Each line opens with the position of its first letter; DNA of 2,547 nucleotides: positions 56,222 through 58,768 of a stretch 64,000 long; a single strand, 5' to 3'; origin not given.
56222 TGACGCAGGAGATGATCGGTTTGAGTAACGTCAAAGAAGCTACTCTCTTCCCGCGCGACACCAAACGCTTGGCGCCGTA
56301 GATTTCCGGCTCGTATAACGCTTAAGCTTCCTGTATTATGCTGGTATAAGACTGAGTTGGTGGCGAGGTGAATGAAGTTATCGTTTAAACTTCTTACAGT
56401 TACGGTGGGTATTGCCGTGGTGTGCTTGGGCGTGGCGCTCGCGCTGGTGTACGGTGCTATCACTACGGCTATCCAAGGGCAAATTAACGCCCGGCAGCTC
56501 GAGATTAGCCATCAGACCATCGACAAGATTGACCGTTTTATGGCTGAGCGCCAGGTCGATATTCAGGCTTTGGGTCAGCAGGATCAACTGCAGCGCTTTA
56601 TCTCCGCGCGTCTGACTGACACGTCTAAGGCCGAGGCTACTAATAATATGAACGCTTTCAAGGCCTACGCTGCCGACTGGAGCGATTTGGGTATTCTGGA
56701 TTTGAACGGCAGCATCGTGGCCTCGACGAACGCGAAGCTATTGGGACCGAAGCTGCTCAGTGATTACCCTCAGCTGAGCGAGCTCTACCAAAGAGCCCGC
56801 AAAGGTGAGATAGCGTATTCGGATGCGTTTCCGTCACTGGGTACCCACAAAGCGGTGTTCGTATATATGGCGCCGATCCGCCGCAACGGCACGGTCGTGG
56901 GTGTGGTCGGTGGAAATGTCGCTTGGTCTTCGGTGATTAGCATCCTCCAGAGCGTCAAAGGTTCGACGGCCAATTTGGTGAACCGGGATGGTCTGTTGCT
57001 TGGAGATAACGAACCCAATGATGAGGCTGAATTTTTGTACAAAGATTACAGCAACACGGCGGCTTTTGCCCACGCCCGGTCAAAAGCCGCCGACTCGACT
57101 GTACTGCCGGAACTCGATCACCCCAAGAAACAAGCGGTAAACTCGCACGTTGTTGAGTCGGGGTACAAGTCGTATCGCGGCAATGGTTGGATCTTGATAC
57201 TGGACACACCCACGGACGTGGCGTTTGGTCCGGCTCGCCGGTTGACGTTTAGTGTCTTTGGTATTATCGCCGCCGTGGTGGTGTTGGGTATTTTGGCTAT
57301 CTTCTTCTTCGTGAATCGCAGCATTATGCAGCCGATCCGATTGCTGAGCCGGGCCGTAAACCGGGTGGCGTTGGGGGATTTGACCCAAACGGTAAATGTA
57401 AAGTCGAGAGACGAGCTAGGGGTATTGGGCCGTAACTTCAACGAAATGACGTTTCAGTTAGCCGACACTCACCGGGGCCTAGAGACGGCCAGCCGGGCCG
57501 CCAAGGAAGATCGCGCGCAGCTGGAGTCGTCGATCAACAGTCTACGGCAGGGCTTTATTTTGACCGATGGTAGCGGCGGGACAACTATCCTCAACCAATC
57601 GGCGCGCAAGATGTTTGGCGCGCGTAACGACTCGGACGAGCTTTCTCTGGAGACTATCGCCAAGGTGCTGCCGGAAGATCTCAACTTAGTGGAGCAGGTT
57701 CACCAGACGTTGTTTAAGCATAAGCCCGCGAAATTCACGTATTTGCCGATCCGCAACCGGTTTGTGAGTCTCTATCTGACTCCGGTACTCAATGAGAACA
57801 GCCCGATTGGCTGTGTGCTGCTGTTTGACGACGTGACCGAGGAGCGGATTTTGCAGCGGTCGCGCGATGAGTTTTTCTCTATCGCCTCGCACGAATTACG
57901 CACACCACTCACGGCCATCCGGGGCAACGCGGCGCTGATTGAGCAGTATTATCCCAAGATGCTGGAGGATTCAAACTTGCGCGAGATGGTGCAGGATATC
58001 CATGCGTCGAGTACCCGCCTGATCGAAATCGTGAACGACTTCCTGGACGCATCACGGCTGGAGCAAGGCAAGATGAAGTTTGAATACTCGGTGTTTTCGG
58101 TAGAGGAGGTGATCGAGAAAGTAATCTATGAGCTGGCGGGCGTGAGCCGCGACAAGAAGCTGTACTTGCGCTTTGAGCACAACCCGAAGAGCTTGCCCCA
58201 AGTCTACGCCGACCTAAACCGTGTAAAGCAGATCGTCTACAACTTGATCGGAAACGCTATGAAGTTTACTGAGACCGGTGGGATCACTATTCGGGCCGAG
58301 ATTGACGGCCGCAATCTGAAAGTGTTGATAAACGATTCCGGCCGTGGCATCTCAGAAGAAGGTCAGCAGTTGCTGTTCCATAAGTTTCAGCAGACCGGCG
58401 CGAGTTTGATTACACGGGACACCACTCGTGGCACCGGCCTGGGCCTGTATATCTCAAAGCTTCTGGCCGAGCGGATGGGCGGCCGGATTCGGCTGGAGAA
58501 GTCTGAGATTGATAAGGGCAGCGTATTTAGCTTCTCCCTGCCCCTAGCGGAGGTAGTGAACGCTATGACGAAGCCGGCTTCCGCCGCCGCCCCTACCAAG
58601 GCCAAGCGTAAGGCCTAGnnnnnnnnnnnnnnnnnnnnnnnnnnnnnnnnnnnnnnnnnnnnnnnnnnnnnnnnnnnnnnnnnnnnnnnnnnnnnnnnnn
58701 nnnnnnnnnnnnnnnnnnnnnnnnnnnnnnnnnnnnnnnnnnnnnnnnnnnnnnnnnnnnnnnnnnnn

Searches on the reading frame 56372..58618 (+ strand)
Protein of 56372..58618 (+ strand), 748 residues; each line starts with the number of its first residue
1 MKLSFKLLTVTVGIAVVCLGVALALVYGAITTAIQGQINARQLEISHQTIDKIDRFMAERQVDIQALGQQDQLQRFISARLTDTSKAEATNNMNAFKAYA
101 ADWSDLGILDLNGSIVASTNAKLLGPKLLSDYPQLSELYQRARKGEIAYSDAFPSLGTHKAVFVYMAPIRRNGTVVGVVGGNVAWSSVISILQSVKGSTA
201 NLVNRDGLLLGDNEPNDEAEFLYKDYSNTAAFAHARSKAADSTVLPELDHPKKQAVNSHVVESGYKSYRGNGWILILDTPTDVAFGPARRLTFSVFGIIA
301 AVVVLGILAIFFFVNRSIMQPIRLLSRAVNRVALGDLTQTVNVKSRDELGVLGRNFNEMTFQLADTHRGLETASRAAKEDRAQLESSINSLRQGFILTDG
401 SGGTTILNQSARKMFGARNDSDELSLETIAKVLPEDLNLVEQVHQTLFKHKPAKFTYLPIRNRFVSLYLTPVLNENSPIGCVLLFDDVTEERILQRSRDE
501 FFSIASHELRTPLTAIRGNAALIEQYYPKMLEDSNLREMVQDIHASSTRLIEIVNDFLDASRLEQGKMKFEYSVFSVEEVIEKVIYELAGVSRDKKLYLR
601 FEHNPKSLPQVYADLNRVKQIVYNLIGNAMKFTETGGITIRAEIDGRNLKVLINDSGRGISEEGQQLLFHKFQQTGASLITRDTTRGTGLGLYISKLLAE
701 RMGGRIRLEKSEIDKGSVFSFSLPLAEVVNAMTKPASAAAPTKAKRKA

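Call 51: search_protein_families(library=pfam, proteins=[window:56372-58618:+])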
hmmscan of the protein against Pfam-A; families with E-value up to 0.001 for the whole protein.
window:56372-58618:+ (748 aa): 6 families
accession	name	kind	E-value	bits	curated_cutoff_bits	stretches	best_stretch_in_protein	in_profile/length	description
PF02518.31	HATPase_c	-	2e-24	86.6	26.4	1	614-726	2-110/111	Histidine kinase-, DNA gyrase B-, and HSP90-like ATPase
PF02743.24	dCache_1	-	1.5e-20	74.2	45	1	33-276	2-238/240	Cache domain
PF00512.31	HisKA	-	1.8e-18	66.8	26.9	1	498-566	2-66/66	His Kinase A (phospho-acceptor) domain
PF00672.30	HAMP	-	5e-15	56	25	1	313-363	1-51/53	HAMP domain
PF08448.16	PAS_4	-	0.00046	20.8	23.1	0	389-492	2-109/110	PAS fold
PF00989.32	PAS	-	0.00049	20.5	22.6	0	383-452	2-74/113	PAS fold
